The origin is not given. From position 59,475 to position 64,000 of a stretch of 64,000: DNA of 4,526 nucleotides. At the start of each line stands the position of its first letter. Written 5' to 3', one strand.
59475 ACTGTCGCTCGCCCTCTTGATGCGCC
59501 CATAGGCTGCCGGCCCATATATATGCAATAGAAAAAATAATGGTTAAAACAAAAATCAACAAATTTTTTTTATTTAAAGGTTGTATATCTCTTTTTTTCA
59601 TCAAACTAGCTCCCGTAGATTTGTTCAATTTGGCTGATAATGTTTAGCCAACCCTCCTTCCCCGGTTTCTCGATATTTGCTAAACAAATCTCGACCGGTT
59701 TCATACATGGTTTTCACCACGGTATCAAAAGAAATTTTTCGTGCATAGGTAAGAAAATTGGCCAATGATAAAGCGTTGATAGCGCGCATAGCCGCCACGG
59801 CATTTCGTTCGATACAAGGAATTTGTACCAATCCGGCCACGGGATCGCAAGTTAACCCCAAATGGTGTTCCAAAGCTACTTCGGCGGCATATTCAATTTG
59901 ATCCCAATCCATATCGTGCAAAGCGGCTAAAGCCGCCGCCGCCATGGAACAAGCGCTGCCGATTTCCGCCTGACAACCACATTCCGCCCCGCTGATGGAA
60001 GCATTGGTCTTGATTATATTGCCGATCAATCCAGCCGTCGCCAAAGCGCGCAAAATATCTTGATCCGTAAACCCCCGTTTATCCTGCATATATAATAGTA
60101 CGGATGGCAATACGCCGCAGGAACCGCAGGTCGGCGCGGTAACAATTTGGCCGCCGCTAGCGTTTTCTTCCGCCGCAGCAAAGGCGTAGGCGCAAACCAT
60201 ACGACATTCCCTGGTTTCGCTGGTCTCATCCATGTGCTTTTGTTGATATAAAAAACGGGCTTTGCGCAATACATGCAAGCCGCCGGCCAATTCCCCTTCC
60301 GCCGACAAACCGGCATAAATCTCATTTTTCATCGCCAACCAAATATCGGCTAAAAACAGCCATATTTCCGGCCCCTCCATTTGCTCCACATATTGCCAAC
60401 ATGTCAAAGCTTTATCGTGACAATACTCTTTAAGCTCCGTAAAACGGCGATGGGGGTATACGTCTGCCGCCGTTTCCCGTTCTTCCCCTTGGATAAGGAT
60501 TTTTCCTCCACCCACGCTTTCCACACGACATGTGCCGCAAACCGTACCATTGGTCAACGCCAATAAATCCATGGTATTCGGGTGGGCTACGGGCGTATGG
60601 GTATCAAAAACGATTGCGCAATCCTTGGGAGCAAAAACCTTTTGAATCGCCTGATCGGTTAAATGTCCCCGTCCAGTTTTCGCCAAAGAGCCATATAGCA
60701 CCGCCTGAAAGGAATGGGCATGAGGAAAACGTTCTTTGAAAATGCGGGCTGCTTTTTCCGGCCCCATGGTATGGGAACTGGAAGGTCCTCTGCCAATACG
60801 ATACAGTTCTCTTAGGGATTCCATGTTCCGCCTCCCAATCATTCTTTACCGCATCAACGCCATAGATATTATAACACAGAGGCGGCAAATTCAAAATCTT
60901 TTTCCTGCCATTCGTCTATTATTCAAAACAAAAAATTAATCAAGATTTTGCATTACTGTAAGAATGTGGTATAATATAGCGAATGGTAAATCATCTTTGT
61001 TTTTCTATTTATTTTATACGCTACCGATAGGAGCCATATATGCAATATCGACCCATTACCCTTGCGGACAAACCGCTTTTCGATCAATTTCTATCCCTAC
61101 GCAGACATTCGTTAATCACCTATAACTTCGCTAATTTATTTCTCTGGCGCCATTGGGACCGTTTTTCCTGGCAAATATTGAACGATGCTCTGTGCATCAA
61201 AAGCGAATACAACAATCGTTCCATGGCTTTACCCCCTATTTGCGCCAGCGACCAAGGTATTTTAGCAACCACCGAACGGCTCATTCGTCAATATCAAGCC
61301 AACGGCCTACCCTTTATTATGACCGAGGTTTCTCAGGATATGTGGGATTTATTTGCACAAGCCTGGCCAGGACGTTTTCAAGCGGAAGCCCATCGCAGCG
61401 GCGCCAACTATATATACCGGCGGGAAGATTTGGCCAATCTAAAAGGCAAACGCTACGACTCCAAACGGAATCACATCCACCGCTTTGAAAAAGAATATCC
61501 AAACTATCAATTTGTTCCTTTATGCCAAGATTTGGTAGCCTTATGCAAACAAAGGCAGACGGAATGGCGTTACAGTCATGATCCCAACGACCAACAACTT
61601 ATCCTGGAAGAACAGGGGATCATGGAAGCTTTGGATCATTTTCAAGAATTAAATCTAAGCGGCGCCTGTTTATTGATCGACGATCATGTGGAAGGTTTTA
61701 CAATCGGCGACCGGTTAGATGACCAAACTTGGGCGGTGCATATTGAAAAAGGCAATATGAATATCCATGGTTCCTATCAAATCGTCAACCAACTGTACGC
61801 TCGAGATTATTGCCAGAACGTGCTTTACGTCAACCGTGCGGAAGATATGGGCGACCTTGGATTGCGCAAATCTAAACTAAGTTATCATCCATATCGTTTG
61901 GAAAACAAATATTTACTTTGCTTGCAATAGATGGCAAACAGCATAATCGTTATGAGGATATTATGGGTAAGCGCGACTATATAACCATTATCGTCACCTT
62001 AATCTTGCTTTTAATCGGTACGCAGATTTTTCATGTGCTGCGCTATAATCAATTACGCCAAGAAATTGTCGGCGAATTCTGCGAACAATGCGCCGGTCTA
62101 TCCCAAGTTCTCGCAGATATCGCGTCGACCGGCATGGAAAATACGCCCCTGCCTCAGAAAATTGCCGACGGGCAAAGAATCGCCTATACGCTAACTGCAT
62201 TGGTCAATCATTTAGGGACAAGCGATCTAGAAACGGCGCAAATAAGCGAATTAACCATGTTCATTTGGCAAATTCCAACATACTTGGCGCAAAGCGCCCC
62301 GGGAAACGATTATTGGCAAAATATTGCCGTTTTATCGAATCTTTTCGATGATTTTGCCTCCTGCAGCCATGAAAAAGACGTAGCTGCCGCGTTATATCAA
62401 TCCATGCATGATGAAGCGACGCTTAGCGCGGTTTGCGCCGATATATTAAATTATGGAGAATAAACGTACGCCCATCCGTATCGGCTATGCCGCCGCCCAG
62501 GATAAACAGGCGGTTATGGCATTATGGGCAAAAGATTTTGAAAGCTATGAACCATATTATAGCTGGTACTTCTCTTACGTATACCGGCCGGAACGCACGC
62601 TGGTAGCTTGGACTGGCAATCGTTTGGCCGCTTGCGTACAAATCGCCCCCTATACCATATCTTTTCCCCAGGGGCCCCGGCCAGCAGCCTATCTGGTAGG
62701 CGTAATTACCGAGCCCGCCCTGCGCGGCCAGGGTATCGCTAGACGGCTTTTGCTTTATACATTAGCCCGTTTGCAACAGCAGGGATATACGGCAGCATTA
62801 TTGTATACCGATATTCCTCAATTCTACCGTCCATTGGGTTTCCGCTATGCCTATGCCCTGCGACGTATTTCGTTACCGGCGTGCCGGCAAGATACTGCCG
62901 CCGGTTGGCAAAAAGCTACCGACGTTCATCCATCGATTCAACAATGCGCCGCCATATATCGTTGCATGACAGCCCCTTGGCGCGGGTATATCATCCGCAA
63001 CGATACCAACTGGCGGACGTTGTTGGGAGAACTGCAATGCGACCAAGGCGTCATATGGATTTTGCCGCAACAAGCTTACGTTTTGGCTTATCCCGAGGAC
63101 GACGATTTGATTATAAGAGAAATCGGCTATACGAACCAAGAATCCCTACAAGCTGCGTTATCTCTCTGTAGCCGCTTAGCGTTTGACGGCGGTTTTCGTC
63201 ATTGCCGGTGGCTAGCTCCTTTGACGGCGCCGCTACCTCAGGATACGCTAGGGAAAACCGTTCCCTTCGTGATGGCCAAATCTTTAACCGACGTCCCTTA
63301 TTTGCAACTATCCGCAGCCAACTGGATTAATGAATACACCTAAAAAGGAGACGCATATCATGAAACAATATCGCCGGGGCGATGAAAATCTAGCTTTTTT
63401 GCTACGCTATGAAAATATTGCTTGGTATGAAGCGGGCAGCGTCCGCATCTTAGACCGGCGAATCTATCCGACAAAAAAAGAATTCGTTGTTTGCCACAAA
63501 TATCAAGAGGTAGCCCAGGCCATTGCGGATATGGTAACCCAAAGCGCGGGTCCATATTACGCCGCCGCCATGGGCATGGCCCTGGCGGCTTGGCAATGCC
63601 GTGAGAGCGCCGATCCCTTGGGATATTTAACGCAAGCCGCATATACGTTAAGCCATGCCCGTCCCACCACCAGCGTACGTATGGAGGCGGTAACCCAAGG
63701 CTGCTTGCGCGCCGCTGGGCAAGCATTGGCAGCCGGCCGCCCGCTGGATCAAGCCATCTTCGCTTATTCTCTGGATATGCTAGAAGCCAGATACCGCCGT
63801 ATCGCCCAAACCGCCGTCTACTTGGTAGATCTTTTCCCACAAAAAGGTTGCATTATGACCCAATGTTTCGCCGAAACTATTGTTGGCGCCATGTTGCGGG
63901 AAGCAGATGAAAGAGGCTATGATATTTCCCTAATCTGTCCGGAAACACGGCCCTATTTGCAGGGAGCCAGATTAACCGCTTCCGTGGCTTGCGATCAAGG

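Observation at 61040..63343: Promoter-driven operon: standalone DUF2156 (MprF C-domain-like) + small membrane protein + extended GNAT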

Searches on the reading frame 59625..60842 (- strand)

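Call 66: search_protein_families(library=ncbifam, proteins=[window:59625-60842:-], max_evalue=0.00001)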
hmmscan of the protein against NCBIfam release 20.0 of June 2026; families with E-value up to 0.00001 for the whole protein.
window:59625-60842:- (405 aa): 5 families
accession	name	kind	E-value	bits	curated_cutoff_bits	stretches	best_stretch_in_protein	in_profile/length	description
TIGR00720.1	sda_mono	equivalog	3.5e-112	375.6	345.1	2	76-400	110-448/450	L-serine ammonia-lyase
NF011598.0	PRK15023.1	equivalog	1.1e-84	284.9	942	2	68-403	104-452/454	L-serine ammonia-lyase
NF011614.0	PRK15040.1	equivalog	9.7e-84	282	873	2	75-399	111-448/454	L-serine ammonia-lyase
TIGR00718.1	sda_alpha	equivalog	9.7e-52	175.9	243.2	1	217-400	93-275/300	L-serine ammonia-lyase, iron-sulfur-dependent, subunit alpha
TIGR00719.1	sda_beta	equivalog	3.9e-06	26.7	161.2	0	19-66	16-64/208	L-serine ammonia-lyase, iron-sulfur-dependent subunit beta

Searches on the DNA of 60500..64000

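Call 65: search_rna_families(source=window, start=60500, end=64000, threshold=evalue, max_evalue=1)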
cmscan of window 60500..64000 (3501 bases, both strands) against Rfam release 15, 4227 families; matches with E-value up to 1: 1.
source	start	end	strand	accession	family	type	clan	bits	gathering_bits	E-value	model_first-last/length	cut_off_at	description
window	61902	62013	-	RF02390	sau-41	Gene; sRNA;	-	25.2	80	0.68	1-156/156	no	Staphylococcus sRNA sau-41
